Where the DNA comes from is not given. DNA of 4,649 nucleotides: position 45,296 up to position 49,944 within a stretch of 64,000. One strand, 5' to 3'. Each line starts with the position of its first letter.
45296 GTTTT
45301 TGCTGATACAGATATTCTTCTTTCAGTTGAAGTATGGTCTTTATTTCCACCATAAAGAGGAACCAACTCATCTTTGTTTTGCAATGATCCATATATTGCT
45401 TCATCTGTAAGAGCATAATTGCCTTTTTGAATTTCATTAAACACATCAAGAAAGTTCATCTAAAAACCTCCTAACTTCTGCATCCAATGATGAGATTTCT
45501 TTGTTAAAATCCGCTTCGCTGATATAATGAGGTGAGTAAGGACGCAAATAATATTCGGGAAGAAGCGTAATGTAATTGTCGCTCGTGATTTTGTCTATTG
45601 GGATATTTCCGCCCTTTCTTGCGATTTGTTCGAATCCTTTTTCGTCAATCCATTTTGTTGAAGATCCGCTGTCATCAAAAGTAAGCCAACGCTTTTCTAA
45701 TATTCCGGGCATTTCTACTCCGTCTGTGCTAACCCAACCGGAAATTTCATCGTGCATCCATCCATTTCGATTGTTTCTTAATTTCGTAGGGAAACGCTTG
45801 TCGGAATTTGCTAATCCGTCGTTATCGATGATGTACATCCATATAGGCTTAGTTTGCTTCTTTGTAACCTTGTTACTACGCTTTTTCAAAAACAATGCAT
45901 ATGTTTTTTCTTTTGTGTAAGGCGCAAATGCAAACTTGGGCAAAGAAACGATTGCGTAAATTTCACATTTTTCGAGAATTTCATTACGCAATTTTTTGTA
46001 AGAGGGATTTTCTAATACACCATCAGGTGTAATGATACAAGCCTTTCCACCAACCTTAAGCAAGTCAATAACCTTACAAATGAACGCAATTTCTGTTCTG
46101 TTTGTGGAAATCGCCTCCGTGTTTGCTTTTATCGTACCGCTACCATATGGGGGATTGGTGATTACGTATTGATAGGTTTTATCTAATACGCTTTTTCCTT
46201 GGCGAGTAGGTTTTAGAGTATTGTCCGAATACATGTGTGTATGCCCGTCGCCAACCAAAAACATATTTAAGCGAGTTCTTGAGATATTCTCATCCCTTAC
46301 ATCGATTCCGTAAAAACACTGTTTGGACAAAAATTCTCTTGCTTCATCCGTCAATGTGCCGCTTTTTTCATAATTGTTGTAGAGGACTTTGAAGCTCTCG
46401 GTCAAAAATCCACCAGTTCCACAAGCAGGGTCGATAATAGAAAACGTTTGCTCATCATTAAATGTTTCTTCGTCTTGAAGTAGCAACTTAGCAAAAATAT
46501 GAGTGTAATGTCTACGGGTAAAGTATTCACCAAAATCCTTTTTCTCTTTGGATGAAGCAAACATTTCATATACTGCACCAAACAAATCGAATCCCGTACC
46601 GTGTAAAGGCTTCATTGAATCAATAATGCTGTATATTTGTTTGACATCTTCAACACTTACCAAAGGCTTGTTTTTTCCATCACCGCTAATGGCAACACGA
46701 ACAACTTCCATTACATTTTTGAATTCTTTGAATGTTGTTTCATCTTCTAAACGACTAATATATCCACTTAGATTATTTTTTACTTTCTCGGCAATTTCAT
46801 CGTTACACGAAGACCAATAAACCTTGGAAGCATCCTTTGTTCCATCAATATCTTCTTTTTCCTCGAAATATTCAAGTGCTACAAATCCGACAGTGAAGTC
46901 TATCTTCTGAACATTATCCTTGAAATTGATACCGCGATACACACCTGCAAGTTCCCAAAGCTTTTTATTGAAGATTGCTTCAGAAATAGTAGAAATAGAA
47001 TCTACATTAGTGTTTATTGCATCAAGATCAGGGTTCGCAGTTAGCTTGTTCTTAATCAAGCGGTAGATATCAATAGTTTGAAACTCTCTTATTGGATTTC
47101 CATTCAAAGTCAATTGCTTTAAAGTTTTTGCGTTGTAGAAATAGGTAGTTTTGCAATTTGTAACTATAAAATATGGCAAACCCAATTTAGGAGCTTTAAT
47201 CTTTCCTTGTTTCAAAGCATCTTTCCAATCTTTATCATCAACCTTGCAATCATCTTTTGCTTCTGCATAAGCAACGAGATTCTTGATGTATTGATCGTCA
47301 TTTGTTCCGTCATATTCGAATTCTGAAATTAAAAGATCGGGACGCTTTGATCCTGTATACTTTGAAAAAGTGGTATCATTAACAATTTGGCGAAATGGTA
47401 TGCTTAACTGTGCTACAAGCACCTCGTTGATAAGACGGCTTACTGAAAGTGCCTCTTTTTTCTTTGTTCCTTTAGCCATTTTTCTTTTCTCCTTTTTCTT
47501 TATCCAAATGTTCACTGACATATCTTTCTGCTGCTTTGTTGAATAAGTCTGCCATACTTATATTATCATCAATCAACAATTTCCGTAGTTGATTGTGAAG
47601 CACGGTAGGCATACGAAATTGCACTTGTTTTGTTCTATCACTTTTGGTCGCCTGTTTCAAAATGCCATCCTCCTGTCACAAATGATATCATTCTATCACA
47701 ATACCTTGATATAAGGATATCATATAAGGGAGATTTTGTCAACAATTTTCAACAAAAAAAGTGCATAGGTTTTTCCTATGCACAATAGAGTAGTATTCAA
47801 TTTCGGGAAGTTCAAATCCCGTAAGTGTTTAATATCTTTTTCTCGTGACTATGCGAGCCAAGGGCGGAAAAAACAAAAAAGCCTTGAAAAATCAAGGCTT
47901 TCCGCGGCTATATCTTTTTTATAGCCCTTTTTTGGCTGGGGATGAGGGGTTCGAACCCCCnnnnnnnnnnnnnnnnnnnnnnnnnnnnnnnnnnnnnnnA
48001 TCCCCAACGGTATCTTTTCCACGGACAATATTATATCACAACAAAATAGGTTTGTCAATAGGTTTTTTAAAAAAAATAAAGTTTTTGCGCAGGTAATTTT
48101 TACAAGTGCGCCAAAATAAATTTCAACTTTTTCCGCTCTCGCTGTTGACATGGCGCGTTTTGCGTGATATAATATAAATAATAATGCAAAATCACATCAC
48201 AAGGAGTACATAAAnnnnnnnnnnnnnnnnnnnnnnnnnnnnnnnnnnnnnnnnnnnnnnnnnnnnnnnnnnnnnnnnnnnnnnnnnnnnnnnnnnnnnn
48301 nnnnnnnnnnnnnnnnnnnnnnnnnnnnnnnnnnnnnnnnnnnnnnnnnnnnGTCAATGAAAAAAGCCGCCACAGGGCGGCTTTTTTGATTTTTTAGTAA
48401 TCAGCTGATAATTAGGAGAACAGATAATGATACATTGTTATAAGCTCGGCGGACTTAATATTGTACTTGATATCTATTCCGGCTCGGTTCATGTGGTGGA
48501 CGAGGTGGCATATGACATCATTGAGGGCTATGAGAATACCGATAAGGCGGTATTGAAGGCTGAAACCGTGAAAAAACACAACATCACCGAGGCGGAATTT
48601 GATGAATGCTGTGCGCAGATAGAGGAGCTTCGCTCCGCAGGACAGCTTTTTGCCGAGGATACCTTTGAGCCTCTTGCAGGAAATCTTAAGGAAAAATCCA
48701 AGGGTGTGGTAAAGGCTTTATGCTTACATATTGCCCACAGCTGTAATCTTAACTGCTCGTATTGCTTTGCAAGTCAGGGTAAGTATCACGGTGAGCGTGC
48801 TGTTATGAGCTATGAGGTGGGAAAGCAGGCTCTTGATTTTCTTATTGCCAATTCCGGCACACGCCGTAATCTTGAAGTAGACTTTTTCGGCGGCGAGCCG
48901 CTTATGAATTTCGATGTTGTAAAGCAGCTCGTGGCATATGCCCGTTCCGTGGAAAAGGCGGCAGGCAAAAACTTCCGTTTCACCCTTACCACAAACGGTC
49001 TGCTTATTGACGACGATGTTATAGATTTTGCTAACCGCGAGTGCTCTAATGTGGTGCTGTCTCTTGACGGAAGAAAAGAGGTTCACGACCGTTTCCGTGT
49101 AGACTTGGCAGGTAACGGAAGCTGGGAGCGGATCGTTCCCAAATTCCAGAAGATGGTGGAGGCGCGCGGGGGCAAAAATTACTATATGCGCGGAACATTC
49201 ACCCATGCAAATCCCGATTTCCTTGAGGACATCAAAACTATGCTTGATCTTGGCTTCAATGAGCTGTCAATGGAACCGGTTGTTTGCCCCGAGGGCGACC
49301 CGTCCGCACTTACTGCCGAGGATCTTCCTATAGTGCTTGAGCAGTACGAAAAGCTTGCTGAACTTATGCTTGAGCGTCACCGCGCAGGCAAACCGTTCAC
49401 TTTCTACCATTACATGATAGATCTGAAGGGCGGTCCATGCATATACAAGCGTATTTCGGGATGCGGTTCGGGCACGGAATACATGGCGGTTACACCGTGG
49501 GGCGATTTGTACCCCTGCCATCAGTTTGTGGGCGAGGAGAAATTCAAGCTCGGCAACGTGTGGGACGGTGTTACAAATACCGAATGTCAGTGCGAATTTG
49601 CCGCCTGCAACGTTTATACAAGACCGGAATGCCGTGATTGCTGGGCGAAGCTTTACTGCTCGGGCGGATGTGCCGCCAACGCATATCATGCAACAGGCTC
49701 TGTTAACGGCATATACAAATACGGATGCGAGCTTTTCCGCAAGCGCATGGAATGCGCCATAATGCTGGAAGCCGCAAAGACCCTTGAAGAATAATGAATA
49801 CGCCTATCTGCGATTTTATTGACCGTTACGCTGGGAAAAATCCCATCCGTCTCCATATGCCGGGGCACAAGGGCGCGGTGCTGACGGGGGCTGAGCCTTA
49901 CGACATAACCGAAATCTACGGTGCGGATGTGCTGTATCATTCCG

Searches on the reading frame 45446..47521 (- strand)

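Call 3: search_protein_families(library=pfam, proteins=[window:45446-47521:-], max_evalue=0.01)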
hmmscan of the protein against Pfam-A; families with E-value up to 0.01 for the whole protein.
window:45446-47521:- (691 aa): 4 families
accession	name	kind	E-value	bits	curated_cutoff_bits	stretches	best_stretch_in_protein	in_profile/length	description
PF02384.22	N6_Mtase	-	3.1e-36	125.7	20.4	1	312-569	4-250/311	N-6 DNA Methylase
PF07669.17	Eco57I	-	2.6e-11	44.4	25.3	1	446-527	71-165/171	Eco57I restriction-modification methylase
PF01170.24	UPF0020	-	7.1e-08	32.8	22.3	1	359-463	29-135/197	RMKL-like, methyltransferase domain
PF20473.4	MmeI_Mtase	-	4.8e-06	26.4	27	1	359-424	20-86/259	MmeI, DNA-methyltransferase domain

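Call 4: search_protein_families(library=padloc, proteins=[window:45446-47521:-], max_evalue=0.01)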
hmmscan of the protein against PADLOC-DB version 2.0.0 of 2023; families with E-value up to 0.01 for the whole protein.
window:45446-47521:- (691 aa): 53 families (the best 25 are shown)
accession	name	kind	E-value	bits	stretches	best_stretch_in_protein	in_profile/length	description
PDLC03021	MTase_I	-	1.6e-55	186.9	1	238-598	77-417/491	Type I methyltransferase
PDLC03026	MTase_I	-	1e-36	125.2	1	185-565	7-372/487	Type I methyltransferase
PDLC03025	MTase_I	-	3.9e-34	116.3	1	239-581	74-400/569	Type I methyltransferase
PDLC04134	mad2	-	2.1e-29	100.7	1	47-569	28-463/492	mads_2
PDLC03030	MTase_I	-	2.9e-27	93.4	2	253-467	246-470/670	Type I methyltransferase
PDLC03317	MTase_II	-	1.1e-26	91.4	1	103-550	77-532/831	Type II methyltransferase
PDLC03218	MTase_II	-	8.1e-23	78.8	1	361-574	288-508/532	Type II methyltransferase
PDLC03318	MTase_II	-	1.5e-22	77.8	2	465-551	540-628/723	Type II methyltransferase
PDLC03034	MTase_I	-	7.8e-20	68.7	2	476-551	512-587/672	Type I methyltransferase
PDLC02521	PglX|PglXI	-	4.1e-19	66.1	2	433-584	465-622/1174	PglX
PDLC03602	REase_MTase_IIG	-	6.3e-19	66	1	299-533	293-510/637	Type IIG restriction enzyme-methyltransferase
PDLC02525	PglX|PglXI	-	3.8e-18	63.5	2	356-410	281-335/607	PglX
PDLC03018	MTase_I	-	8.7e-18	62.1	2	474-556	528-611/749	Type I methyltransferase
PDLC03600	REase_MTase_IIG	-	5.7e-17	59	2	424-583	472-636/1205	Type IIG restriction enzyme-methyltransferase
PDLC03348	MTase_II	-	1.6e-16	58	1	308-528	198-435/727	Type II methyltransferase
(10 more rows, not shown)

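Call 5: search_protein_families(library=ncbifam, proteins=[window:45446-47521:-], max_evalue=0.01)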
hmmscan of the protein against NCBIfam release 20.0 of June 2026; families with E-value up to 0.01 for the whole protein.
window:45446-47521:- (691 aa): 8 families
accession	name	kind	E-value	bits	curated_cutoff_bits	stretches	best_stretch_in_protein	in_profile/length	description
NF047738.1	antiphage_MADS2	equivalog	8.9e-29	100.3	720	2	474-572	491-597/654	methylation-associated defense system DNA methyltransferase MAD2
NF033452.1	BREX_1_MTaseX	exception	2.6e-19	68.7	500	2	435-586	493-651/1210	BREX-1 system adenine-specific DNA-methyltransferase PglX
TIGR02987.1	met_A_Alw26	exception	3e-11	42.8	353.5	1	328-472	1-133/523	Alw26I/Eco31I/Esp3I family type II restriction adenine-specific DNA-methyltransferase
NF033455.1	BREX_6_MTaseX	exception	1e-06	26.6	900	1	445-543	550-654/1319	BREX-6 system adenine-specific DNA-methyltransferase PglX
NF033454.1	BREX_5_MTaseX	exception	0.00013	19.7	900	1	350-423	293-367/1404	BREX-5 system adenine-specific DNA-methyltransferase PglX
NF008748.0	PRK11783.1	equivalog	0.0017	16.6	466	0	399-461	257-317/704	bifunctional 23S rRNA (guanine(2069)-N(7))-methyltransferase RlmK/23S rRNA (guanine(2445)-N(2))-methyltransferase RlmL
TIGR01177.1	TIGR01177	hypoth_equivalog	0.0018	17.6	316.55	0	361-375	185-199/330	TIGR01177 family methyltransferase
NF033451.1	BREX_2_MTaseX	equivalog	0.0039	14.9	400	0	358-393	223-258/1185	BREX-2 system adenine-specific DNA-methyltransferase PglX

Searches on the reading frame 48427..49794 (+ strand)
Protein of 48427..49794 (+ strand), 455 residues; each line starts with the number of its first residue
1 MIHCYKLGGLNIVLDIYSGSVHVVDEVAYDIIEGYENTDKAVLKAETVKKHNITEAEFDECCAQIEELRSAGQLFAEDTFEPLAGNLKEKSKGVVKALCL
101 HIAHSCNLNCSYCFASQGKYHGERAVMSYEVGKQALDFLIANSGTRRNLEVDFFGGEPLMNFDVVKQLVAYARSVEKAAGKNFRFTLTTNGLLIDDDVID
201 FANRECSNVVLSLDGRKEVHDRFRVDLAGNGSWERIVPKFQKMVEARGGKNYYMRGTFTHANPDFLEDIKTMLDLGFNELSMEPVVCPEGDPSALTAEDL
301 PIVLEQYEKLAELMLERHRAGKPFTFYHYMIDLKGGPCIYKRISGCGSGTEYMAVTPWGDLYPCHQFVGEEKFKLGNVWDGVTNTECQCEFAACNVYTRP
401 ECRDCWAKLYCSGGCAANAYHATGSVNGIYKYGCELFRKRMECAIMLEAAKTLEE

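Call 21: find_encoding_contigs(protein=window:48427-49794:+, flank=10000, max_places=10)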
Protein window:48427-49794:+ (455 aa): 2 contigs read that carry it; 1 place shown.
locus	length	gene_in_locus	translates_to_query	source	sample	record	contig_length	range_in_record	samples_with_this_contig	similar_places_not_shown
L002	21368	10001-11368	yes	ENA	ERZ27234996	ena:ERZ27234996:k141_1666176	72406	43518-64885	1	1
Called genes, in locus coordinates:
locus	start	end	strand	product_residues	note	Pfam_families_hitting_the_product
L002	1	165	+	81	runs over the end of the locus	-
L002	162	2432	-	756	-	PF04851:ResIII (weak), PF00270:DEAD, PF00271:Helicase_C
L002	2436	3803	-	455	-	PF10923:BrxC_BrxD, PF13191:AAA_16 (weak)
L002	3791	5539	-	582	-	PF13208:TerB_N, PF15615:TerB_C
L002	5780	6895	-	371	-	PF01420:Methylase_S (weak)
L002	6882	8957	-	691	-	PF02384:N6_Mtase, PF01170:UPF0020, PF20473:MmeI_Mtase (faint), PF07669:Eco57I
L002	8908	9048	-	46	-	-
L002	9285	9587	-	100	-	-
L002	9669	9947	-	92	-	-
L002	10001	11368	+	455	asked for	PF13353:Fer4_12, PF04055:Radical_SAM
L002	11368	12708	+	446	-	PF01276:OKR_DC_1, PF00266:Aminotran_5 (weak)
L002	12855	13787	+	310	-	PF00849:PseudoU_synth_2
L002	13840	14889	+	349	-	PF12725:DUF3810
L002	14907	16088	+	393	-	PF01522:Polysacc_deac_1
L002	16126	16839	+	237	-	PF00072:Response_reg, PF00486:Trans_reg_C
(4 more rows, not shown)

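Call 24: find_related_loci(query=window:48427-49794:+, collection=genome_contigs, flank=10000)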
Query window:48427-49794:+ (455 aa) in genome_contigs; peptide patterns used: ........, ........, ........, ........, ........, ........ (x = any residue, [..] = any of these).
600 stretches matched a pattern (row limit reached: there are more); 591 encode a relative of the query (tblastn E <= 1e-3); the best 80 are kept; 80 distinct loci.
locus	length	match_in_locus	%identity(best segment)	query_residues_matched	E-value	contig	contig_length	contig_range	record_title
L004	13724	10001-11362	93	1-454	0e+0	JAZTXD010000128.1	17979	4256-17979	MAG: Candidatus Flemingiibacterium sp. isolate T1900045331_YK20190020.MAGScoT_cleanbin_000017 SGB_6526_k141_973563, whol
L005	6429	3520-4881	92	1-454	0e+0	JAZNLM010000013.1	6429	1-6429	MAG: Candidatus Flemingiibacterium sp. isolate T1900044670_TS20190136.MAGScoT_cleanbin_000024 SGB_1580_k141_1565438, who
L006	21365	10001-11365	91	1-455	0e+0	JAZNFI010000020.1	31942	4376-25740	MAG: Candidatus Flemingiibacterium sp. isolate T1900044714_TS20190180.MAGScoT_cleanbin_000063 SGB_1862_k141_88079, whole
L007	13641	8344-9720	84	1-455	0e+0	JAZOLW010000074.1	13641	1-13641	MAG: Eubacteriales bacterium isolate T1900045651_YK20190345.MAGScoT_cleanbin_000056 SGB_8208_k141_1203562, whole genome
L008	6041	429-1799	84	1-453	0e+0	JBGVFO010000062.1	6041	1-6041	MAG: Eubacteriales bacterium isolate fecal_MAG_389 fecal_MAG_389_contig_0062, whole genome shotgun sequence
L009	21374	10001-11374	83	1-454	0e+0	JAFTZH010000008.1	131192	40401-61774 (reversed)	MAG: Clostridia bacterium isolate RGIG4286 Roe_deer_Colon.Co__c374948, whole genome shotgun sequence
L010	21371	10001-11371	82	1-453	0e+0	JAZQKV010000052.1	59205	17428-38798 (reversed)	MAG: Eubacteriales bacterium isolate T1900044612_TS20190078.MAGScoT_cleanbin_000023 SGB_815_k141_2621152, whole genome s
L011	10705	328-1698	83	1-453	0e+0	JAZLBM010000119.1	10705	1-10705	MAG: Eubacteriales bacterium isolate T1900045064_TC20190058.MAGScoT_cleanbin_000014 SGB_4583_k141_3613254, whole genome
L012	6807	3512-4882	82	1-453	0e+0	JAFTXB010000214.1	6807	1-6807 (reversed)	MAG: Clostridia bacterium isolate RGIG4228 Roe_deer_Colon-4__c342277, whole genome shotgun sequence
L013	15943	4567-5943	81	1-455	0e+0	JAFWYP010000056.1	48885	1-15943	MAG: Clostridia bacterium isolate RGIG6189 Sheep_Rectum-1__c909748, whole genome shotgun sequence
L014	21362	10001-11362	81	1-453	0e+0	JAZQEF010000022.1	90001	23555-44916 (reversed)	MAG: Feifaniaceae bacterium isolate T1900044635_TS20190101.MAGScoT_cleanbin_000010 SGB_1128_k141_1068206, whole genome s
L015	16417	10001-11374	83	1-454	0e+0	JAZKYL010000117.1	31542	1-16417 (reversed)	MAG: Eubacteriales bacterium isolate T1900045102_TC20190096.MAGScoT_cleanbin_000011 SGB_4764_k141_532699, whole genome s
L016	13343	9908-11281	83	1-454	0e+0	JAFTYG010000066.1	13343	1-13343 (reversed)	MAG: Clostridia bacterium isolate RGIG4259 Roe_deer_Colon-5__c355937, whole genome shotgun sequence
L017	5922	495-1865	81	1-453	0e+0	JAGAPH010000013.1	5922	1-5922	MAG: Clostridia bacterium isolate RGIG8650 Water_deer_Cecum.Co__c128526, whole genome shotgun sequence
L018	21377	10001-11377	80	1-455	0e+0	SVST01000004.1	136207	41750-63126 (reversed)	MAG: Oscillospiraceae bacterium isolate SIG676 NODE_2707_length_136207_cov_3.894452, whole genome shotgun sequence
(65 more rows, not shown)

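Call 29: search_protein_families(library=pfam, proteins=[L006:7852-9012:-, L006:6486-7862:-, L006:3359-6058:-, L006:1700-2617:-, L004:8198-9514:+, L004:7509-8201:+, L004:6681-7295:-, L004:2711-4675:+], max_evalue=0.001)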
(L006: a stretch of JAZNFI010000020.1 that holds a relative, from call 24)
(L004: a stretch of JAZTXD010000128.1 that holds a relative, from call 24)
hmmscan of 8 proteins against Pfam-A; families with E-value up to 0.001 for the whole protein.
L006:7852-9012:- (386 aa): 2 families
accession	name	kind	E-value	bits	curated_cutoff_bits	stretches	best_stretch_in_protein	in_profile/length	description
PF01979.26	Amidohydro_1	-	8e-25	88.2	25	1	55-382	1-344/345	Amidohydrolase family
PF07969.17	Amidohydro_3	-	6.9e-16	59.2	29.7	2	329-371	406-448/472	Amidohydrolase family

L006:6486-7862:- (458 aa): 1 family
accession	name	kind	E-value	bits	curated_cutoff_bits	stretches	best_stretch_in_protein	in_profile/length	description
PF00480.26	ROK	-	2.8e-06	27.5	22.9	1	149-410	2-249/294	ROK family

L006:3359-6058:- (899 aa): 1 family
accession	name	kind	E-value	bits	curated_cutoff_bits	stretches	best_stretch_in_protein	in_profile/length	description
PF09586.16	YfhO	-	1.5e-183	612.9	28.5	1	39-874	1-834/835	Bacterial membrane protein YfhO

L006:1700-2617:- (305 aa): 0 families

L004:8198-9514:+ (438 aa): 4 families
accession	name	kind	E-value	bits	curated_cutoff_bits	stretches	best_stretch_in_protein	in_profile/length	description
PF24096.1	DUF7379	-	3.8e-06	27.4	33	1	182-289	2-120/191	Domain of unknown function (DUF7379)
PF05057.20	DUF676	-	8.1e-06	25.9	20.3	1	227-290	59-134/217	Putative serine esterase (DUF676)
PF02089.21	Palm_thioest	-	1.8e-05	25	26.8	1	217-290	48-119/254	Palmitoyl protein thioesterase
PF00561.26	Abhydrolase_1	-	2.2e-05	24.7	25.8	1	228-330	53-156/245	alpha/beta hydrolase fold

L004:7509-8201:+ (230 aa): 0 families

L004:6681-7295:- (204 aa): 5 families
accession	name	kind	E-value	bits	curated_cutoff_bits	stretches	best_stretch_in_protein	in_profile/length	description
PF00717.28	Peptidase_S24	-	1.1e-34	119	23.3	1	83-197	1-116/116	Peptidase S24-like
PF01726.22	LexA_DNA_bind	-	1.1e-21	76.8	23.7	1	4-65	3-64/65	LexA DNA binding domain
PF03965.22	Penicillinase_R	-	4.4e-05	24.2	22.6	1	5-61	1-55/115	Penicillinase repressor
PF12802.13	MarR_2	-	0.0001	22.8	27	1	4-65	2-60/61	MarR family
PF13551.12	HTH_29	-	0.00032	21.2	28.1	1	28-70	14-59/64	Winged helix-turn helix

L004:2711-4675:+ (654 aa): 7 families
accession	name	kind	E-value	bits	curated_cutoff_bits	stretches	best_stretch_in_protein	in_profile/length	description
PF09334.17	tRNA-synt_1g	-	1.8e-109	366.5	20.1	2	155-373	173-390/391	tRNA synthetases class I (M)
PF00133.28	tRNA-synt_1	-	8.7e-30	104.2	22.7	2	7-223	20-244/414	tRNA synthetases class I (I, L, M and V)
PF01588.26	tRNA_bind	-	1.6e-27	95.8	27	1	561-651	1-95/96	Putative tRNA binding domain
PF19303.5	Anticodon_3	-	1e-15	58.4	23.5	1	393-524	9-140/152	Anticodon binding domain of methionyl tRNA ligase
PF08264.19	Anticodon_1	-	2.8e-10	40.7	25.1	1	395-493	1-97/148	Anticodon-binding domain of tRNA ligase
PF01921.24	tRNA-synt_1f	-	1.2e-09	38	27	1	8-57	20-68/360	tRNA synthetases class I (K)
PF01406.26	tRNA-synt_1e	-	2.4e-09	37.4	27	0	267-339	209-282/301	tRNA synthetases class I (C) catalytic domain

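Call 30: search_protein_families(library=padloc, proteins=[L006:7852-9012:-, L006:6486-7862:-, L006:3359-6058:-, L006:1700-2617:-], max_evalue=0.001)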
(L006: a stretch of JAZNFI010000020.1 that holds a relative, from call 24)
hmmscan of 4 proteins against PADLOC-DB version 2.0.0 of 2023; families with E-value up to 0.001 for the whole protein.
L006:7852-9012:- (386 aa): 0 families

L006:6486-7862:- (458 aa): 0 families

L006:3359-6058:- (899 aa): 0 families

L006:1700-2617:- (305 aa): 0 families

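Call 84: search_protein_families(library=ncbifam, proteins=[window:48427-49794:+], max_evalue=0.01)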
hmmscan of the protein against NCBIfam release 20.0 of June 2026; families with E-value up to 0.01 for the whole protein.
window:48427-49794:+ (455 aa): 74 families (the best 25 are shown)
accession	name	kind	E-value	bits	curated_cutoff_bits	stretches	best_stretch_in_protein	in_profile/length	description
TIGR03974.1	rSAM_six_Cys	equivalog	3.8e-228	757.8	425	1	2-449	1-450/451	thioether cross-link-forming SCIFF peptide maturase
NF040492.1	not_ScfB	exception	3.2e-168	560.3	855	1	2-449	4-449/450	ScfB-related radical SAM/SPASM orphan maturase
NF047865.1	rSAM_PapB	equivalog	2.7e-80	270.1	340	1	95-427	2-328/330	PapB family radical SAM/SPASM ranthipeptide maturase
TIGR03906.1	quino_hemo_SAM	equivalog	8.8e-77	258.7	453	1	3-445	4-444/467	quinohemoprotein amine dehydrogenase maturation protein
TIGR04064.1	rSAM_nif11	equivalog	1.5e-74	251.4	518.7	1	3-447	5-432/459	nif11-like peptide radical SAM maturase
TIGR04068.1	rSAM_ocin_clost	equivalog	2.3e-49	168.6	500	2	2-243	2-232/462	Cys-rich peptide radical SAM maturase CcpM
TIGR03978.1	rSAM_paired_1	equivalog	1.6e-37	129.4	370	1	83-428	67-429/466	His-Xaa-Ser system radical SAM maturase HxsB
TIGR04280.1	geopep_mat_rSAM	hypoth_equivalog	1.8e-32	112.9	400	2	100-245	88-232/428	geopeptide radical SAM maturase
NF041298.1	rSAM_mat_DynA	equivalog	1e-31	110.3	450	1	103-435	8-341/356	dynobactin maturation radical SAM/SPASM protein DynA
TIGR04163.1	rSAM_cobopep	equivalog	1.3e-31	109.8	375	1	96-451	64-422/428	peptide-modifying radical SAM enzyme CbpB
TIGR04463.1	rSAM_vs_C_rich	equivalog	2.4e-31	109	525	1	42-423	24-402/438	TIGR04463 family radical SAM/SPASM RiPP maturase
NF035951.1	rSAM_RumMC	equivalog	4.2e-31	108.2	720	1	13-251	28-267/510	RumMC family radical SAM sactipeptide maturase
TIGR04115.1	rSAM_Cxxx_rpt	equivalog_domain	6.3e-31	108.1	350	1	96-441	2-353/359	radical SAM peptide maturase, CXXX-repeat target family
NF038107.1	rSAM_NF038107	equivalog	8.3e-30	103.9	600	1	88-427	79-412/444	Cys-every-fifth radical SAM/SPASM peptide maturase CefB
TIGR03942.1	sulfatase_rSAM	equivalog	9e-30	103.9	349.45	2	102-242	7-147/363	anaerobic sulfatase maturase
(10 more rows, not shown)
